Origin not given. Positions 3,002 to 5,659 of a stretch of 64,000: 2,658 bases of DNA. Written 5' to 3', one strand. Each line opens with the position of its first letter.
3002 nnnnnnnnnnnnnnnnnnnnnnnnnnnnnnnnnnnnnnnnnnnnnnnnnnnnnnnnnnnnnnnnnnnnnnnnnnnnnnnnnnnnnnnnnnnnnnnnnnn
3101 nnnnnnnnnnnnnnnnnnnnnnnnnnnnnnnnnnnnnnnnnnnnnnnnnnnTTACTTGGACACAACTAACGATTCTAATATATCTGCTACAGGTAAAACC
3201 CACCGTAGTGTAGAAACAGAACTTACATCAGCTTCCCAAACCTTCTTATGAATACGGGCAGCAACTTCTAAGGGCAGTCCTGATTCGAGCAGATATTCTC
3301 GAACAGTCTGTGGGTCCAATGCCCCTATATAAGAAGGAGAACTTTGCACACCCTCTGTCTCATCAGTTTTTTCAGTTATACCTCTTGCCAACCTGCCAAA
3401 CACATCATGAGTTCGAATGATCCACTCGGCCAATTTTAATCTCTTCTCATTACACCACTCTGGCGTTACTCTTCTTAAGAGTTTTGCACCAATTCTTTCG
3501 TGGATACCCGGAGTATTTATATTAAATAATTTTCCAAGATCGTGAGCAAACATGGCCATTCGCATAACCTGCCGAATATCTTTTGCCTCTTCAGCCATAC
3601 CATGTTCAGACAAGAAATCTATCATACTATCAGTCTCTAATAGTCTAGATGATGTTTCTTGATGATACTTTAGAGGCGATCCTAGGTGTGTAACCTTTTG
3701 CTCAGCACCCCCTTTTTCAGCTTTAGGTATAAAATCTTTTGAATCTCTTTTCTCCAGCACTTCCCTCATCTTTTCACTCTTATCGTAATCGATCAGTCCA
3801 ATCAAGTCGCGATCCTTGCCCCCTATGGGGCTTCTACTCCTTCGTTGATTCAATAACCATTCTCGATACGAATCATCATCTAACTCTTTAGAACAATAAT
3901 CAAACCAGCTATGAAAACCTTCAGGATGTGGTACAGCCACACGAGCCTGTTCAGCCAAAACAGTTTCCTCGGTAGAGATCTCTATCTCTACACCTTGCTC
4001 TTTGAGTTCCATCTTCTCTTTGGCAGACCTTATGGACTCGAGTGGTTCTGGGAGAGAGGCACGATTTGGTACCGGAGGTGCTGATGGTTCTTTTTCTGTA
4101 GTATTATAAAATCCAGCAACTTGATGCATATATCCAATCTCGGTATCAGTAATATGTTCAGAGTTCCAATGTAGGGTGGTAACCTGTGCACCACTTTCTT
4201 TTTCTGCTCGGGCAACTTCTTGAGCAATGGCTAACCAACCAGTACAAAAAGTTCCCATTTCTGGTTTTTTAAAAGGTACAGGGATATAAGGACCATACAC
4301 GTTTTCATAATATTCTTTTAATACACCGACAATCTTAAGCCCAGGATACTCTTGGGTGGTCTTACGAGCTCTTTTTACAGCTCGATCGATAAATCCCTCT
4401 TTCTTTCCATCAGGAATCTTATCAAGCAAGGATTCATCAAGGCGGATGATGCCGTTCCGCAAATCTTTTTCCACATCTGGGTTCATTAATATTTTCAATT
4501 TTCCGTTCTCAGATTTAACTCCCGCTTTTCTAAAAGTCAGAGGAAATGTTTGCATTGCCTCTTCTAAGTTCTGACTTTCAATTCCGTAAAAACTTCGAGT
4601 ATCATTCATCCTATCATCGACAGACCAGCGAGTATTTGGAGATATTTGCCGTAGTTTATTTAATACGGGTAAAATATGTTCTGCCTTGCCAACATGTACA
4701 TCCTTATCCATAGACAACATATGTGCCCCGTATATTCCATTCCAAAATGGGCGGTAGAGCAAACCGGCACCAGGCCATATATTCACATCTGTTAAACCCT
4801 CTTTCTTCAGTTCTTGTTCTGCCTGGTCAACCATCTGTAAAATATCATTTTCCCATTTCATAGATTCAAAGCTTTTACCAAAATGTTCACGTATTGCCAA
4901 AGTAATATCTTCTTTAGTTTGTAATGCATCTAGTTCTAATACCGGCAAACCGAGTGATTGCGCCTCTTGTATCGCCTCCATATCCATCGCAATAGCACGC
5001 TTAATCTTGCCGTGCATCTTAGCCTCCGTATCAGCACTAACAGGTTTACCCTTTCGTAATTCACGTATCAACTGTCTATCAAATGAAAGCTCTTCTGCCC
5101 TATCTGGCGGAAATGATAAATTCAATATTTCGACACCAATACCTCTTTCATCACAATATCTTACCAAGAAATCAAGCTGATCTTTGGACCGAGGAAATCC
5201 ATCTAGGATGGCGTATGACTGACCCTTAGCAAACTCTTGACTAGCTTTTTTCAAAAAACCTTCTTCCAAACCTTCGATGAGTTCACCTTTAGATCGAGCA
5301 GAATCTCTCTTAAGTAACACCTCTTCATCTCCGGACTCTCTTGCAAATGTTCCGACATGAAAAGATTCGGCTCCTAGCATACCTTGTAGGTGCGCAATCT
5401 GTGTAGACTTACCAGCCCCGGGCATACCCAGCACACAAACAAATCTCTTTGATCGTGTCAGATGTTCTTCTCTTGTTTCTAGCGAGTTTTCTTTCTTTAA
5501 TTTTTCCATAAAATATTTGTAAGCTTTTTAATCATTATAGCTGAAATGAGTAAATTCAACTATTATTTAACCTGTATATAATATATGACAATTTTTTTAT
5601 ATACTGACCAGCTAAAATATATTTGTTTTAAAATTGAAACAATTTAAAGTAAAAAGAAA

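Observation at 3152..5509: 785-aa fusion of an adenylate-kinase-like NMP kinase, an unknown ~400-aa core and a C-terminal HD phosphohydrolase.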

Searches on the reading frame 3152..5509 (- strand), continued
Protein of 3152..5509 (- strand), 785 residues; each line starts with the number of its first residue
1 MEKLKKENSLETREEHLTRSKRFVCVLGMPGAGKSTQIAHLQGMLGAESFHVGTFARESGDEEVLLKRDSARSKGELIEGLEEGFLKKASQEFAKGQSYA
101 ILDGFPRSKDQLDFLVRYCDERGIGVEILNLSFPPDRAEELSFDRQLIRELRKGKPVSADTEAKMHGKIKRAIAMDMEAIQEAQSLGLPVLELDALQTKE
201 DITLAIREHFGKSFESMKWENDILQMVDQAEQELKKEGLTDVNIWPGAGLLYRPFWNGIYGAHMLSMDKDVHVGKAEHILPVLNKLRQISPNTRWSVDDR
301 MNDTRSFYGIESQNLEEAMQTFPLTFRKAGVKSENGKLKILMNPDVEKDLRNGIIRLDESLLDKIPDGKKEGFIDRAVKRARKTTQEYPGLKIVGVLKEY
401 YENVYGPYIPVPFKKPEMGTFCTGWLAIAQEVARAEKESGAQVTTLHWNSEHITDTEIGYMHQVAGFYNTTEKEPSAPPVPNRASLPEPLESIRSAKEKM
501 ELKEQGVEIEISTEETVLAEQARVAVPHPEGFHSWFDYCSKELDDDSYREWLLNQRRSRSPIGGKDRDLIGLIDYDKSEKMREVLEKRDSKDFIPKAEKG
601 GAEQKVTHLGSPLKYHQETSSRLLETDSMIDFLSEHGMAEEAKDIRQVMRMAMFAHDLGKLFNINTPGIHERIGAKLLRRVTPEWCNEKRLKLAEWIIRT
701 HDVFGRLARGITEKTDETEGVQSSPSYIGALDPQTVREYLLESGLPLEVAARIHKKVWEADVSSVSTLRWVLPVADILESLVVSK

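Call 98: find_encoding_contigs(protein=P0084, flank=6000, max_places=2)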
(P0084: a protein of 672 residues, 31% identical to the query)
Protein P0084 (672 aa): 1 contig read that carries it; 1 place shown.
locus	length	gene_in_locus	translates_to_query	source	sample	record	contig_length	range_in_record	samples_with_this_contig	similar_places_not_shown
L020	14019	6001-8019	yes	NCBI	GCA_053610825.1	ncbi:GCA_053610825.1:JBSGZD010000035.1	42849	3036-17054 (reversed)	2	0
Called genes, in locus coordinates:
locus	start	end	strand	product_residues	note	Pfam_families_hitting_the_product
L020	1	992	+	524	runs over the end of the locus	PF01381:HTH_3, PF13560:HTH_31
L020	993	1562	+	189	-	-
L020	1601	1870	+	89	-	-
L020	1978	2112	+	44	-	-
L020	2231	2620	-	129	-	-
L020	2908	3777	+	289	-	-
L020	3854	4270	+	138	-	-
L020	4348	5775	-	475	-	PF27520:SP15_N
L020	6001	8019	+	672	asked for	-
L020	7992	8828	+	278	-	PF01909:NTP_transf_2 (weak)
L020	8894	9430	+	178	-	PF00293:NUDIX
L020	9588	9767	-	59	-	-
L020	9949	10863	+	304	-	PF22740:PapZ_C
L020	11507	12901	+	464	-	PF13814:Replic_Relax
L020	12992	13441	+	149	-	-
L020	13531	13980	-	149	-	-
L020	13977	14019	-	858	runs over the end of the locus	PF00270:DEAD, PF04851:ResIII, PF00271:Helicase_C (weak), PF03457:HA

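Call 99: find_encoding_contigs(protein=P0011, flank=6000, max_places=2)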
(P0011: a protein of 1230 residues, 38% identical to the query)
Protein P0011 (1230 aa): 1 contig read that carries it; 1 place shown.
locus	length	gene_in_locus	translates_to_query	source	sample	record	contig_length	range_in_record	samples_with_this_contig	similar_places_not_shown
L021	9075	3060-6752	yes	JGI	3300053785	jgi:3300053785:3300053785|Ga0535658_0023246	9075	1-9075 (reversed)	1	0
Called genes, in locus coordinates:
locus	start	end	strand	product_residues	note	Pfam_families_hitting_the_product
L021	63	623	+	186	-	-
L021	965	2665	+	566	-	PF24391:HD-CE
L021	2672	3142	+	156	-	-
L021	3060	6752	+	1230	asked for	PF00406:ADK (weak), PF13207:AAA_17, PF13671:AAA_33 (weak), PF06042:NTP_transf_6 (weak)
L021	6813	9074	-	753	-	?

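Call 106: search_protein_families(library=ncbifam, proteins=[L016:647-1528:+, L004:7083-7589:-, L020:8894-9430:+, L020:7992-8828:+, L004:6458-7048:+, L015:4278-4925:+, L005:2132-2740:+, L018:6104-7228:-, L003:10219-11523:+], max_evalue=0.01)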
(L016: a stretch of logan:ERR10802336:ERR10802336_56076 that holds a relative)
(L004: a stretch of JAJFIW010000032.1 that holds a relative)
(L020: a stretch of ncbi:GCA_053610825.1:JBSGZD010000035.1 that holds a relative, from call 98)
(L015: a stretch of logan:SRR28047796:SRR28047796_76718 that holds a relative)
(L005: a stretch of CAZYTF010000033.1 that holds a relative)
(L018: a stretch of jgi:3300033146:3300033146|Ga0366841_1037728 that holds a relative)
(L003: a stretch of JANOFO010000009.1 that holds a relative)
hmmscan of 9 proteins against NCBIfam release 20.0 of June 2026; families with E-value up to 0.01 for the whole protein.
L016:647-1528:+ (293 aa): 1 family
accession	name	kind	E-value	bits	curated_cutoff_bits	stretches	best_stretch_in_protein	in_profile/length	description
TIGR00586.1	mutt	equivalog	0.0083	16.1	97.9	0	89-135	14-63/129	8-oxo-dGTP diphosphatase MutT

L004:7083-7589:- (168 aa): 9 families
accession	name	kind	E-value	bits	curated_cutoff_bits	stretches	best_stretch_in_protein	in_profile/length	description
TIGR02705.1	nudix_YtkD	equivalog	2e-07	30.7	154.4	1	19-99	9-87/156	RNA deprotection pyrophosphohydrolase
NF001934.0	PRK00714.1-1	equivalog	5.3e-05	22.7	241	1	42-110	15-84/176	RNA pyrophosphohydrolase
NF006961.0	PRK09438.1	equivalog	5.8e-05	22.6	103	1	32-99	7-76/151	dihydroneopterin triphosphate diphosphatase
NF001937.0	PRK00714.1-4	equivalog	0.00015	21.5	139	1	45-140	18-113/161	RNA pyrophosphohydrolase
NF006530.0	PRK08999.1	equivalog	0.00015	20.9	245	1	44-87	15-63/315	Nudix family hydrolase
NF001938.0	PRK00714.1-5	equivalog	0.00042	19.7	116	1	53-105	41-91/172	RNA pyrophosphohydrolase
NF041652.1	Nud_hyd_Dein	equivalog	0.00051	20.3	200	1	53-94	31-80/152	Nudix hydrolase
NF001935.0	PRK00714.1-2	equivalog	0.0015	18.1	259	1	56-111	30-85/183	RNA pyrophosphohydrolase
NF001936.0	PRK00714.1-3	equivalog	0.0049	16.8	118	0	35-107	10-83/155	RNA pyrophosphohydrolase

L020:8894-9430:+ (178 aa): 13 families
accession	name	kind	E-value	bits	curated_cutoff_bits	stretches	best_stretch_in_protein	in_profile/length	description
TIGR00586.1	mutt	equivalog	1.5e-08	34.7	97.9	1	41-117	38-111/129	8-oxo-dGTP diphosphatase MutT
NF008044.0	PRK10776.1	equivalog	3.8e-06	26.8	148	1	40-84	36-79/130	8-oxo-dGTP diphosphatase MutT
NF041652.1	Nud_hyd_Dein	equivalog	0.0001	22.6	200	1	41-65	49-73/152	Nudix hydrolase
NF001938.0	PRK00714.1-5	equivalog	0.0002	20.8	116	1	42-83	52-94/172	RNA pyrophosphohydrolase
NF008736.0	PRK11762.1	equivalog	0.00033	20.2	169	1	41-76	80-114/186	ADP compounds hydrolase NudE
NF006530.0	PRK08999.1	equivalog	0.00048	19.3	245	1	41-85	39-82/315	Nudix family hydrolase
NF001299.0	PRK00241.1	equivalog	0.00069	19.2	158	1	22-82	147-205/263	NAD(+) diphosphatase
NF001935.0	PRK00714.1-2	equivalog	0.0008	18.9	259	1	42-67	38-63/183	RNA pyrophosphohydrolase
TIGR02705.1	nudix_YtkD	equivalog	0.0017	17.9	154.4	1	41-74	51-83/156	RNA deprotection pyrophosphohydrolase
NF003786.0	PRK05379.1-2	equivalog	0.0017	17.6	397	1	22-74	230-282/354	bifunctional nicotinamide-nucleotide adenylyltransferase/Nudix hydroxylase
NF001934.0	PRK00714.1-1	equivalog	0.0052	16.2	241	0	42-82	38-81/176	RNA pyrophosphohydrolase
NF001937.0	PRK00714.1-4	equivalog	0.006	16.2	139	0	42-70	38-67/161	RNA pyrophosphohydrolase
NF001936.0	PRK00714.1-3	equivalog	0.0089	15.9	118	0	42-68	42-68/155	RNA pyrophosphohydrolase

L020:7992-8828:+ (278 aa): 0 families

L004:6458-7048:+ (196 aa): 9 families
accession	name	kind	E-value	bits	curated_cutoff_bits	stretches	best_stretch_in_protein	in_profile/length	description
TIGR00041.1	DTMP_kinase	equivalog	5.9e-17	62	83.25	1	1-185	1-195/196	dTMP kinase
NF003012.0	PRK03839.1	equivalog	4.2e-12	46.4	152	2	116-189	77-150/180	putative kinase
NF005923.0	PRK07933.1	equivalog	2.1e-06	27.3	193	1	7-141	3-155/213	dTMP kinase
TIGR02173.1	cyt_kin_arch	equivalog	4.4e-05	23.5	102.1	0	8-98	4-95/169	(d)CMP kinase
NF005250.0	PRK06761.1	equivalog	7e-05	22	270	1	4-32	3-31/282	hypothetical protein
TIGR00017.1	cmk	equivalog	0.00021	21.1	135.55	0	6-64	4-63/217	(d)CMP kinase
NF040667.1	hom_kin_desulfo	exception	0.002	18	197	0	11-31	7-27/163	homoserine kinase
NF007071.0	PRK09518.1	equivalog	0.0093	14.5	953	0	5-34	5-34/706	bifunctional cytidylate kinase/GTPase Der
TIGR04520.1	ECF_ATPase_1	equivalog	0.0098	15.3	315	0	2-27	26-51/269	energy-coupling factor transporter ATPase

L015:4278-4925:+ (215 aa): 5 families
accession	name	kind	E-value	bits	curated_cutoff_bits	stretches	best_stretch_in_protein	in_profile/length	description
TIGR00041.1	DTMP_kinase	equivalog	2e-11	44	83.25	1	21-202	1-188/196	dTMP kinase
NF005923.0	PRK07933.1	equivalog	0.00018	21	193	1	26-51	2-27/213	dTMP kinase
TIGR02173.1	cyt_kin_arch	equivalog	0.0013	18.7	102.1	0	143-172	89-118/169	(d)CMP kinase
NF003012.0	PRK03839.1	equivalog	0.0021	18.1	152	0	136-213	72-149/180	putative kinase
NF008453.0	PRK11308.1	subfamily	0.0061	15.8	408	1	21-53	45-79/334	dipeptide ABC transporter ATP-binding protein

L005:2132-2740:+ (202 aa): 6 families
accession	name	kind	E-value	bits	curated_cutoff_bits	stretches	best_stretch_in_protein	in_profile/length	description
TIGR00041.1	DTMP_kinase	equivalog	4.6e-10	39.5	83.25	1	9-174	3-176/196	dTMP kinase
NF005923.0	PRK07933.1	equivalog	1.4e-06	27.8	193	1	12-153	2-157/213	dTMP kinase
NF006746.0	PRK09270.1-5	subfamily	0.00073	18.5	250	1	7-36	17-47/210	nucleoside/nucleotide kinase family protein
TIGR02173.1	cyt_kin_arch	equivalog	0.0012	18.9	102.1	0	128-158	89-119/169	(d)CMP kinase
NF005250.0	PRK06761.1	equivalog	0.0019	17.3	270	1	12-35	5-28/282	hypothetical protein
NF006743.0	PRK09270.1-2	equivalog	0.0081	15.2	227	0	11-35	28-53/217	nucleoside/nucleotide kinase family protein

L018:6104-7228:- (374 aa): 17 families
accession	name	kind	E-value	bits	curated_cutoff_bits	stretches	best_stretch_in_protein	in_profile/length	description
TIGR04317.1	W_rSAM_matur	equivalog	8.1e-15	54.8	380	1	32-333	4-270/349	tungsten cofactor oxidoreductase radical SAM maturase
TIGR02668.1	moaA_archaeal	equivalog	3.1e-12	46.1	325.25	1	33-122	11-91/303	GTP 3',8-cyclase MoaA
NF001199.0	PRK00164.2-1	equivalog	2.8e-11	43.1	231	1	32-319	12-268/308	GTP 3',8-cyclase MoaA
TIGR02109.1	PQQ_syn_pqqE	equivalog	7.9e-08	31.6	381.35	1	32-318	7-257/358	pyrroloquinoline quinone biosynthesis protein PqqE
TIGR04546.1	rSAM_ahbC_deAc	equivalog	1.5e-06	27.3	650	1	33-206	40-200/390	12,18-didecarboxysiroheme deacetylase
NF033640.1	N_Twi_rSAM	subfamily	4.6e-06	26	170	1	29-262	108-331/398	twitch domain-containing radical SAM protein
TIGR04311.1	rSAM_Geo_metal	subfamily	4.6e-06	25.9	400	1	33-228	4-180/423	radical SAM/SPASM family putative metalloenzyme maturase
NF038283.1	viperin_w_prok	equivalog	5e-06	25.9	180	1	40-124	10-92/281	viperin family antiviral radical SAM protein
NF045574.1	sacti_mat_StsB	exception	9.4e-06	24.7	625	1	30-125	94-179/466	StsB family radical SAM/SPASM domain sactipeptide maturase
TIGR02666.1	moaA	equivalog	1.7e-05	23.9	284.05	1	38-116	16-88/336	GTP 3',8-cyclase MoaA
TIGR04167.1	rSAM_SeCys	equivalog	4.2e-05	22.9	300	1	31-187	7-152/303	arsenosugar biosynthesis radical SAM (seleno)protein ArsS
NF045702.1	rSAM_GDGT_ether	equivalog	0.00061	18.5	450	1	24-182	79-227/486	tetraether lipid synthase Tes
TIGR03962.1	mycofact_rSAM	equivalog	0.001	18.3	265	1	34-185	14-151/339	mycofactocin radical SAM maturase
TIGR03913.1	rad_SAM_trio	equivalog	0.0037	15.7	591.75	1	33-128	20-105/477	GDL motif peptide-associated radical SAM/SPASM maturase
TIGR04403.1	rSAM_skfB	equivalog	0.0038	16.1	300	0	37-140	109-202/402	sporulation killing factor system radical SAM maturase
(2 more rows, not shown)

L003:10219-11523:+ (434 aa): 1 family
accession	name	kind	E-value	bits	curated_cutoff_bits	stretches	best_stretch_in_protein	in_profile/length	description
NF006746.0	PRK09270.1-5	subfamily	0.0087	15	250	0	52-79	20-47/210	nucleoside/nucleotide kinase family protein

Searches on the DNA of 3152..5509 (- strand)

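Call 108: search_rna_families(sources=[L001, L003, L004, L005, L007, L008, L014, L015, L016, L018, L020, L021], threshold=gathering)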
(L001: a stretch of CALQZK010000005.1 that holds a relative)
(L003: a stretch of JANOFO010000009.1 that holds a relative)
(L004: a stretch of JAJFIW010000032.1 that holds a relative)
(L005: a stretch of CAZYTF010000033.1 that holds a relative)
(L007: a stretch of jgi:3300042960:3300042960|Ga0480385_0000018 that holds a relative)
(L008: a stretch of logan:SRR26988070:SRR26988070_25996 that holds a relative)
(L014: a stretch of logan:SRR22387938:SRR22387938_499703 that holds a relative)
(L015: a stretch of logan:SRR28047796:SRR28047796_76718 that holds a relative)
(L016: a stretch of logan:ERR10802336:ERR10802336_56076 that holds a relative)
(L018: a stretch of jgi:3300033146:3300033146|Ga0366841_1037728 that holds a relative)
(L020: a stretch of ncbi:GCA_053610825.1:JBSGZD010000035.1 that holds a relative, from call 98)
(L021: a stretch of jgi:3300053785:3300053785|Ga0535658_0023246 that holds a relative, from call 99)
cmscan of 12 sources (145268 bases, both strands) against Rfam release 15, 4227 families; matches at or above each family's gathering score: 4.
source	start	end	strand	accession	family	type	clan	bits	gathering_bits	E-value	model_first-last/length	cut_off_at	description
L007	5359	5430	+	RF00005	tRNA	Gene; tRNA;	CL00001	65.6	29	1.2e-11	1-71/71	no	tRNA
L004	9369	9455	-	RF00005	tRNA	Gene; tRNA;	CL00001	63.6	29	4e-11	1-71/71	no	tRNA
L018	8896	8966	-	RF00005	tRNA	Gene; tRNA;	CL00001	63.1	29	5.7e-11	1-71/71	no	tRNA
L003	13328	13400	-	RF00005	tRNA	Gene; tRNA;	CL00001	62.5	29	8.1e-11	1-71/71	no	tRNA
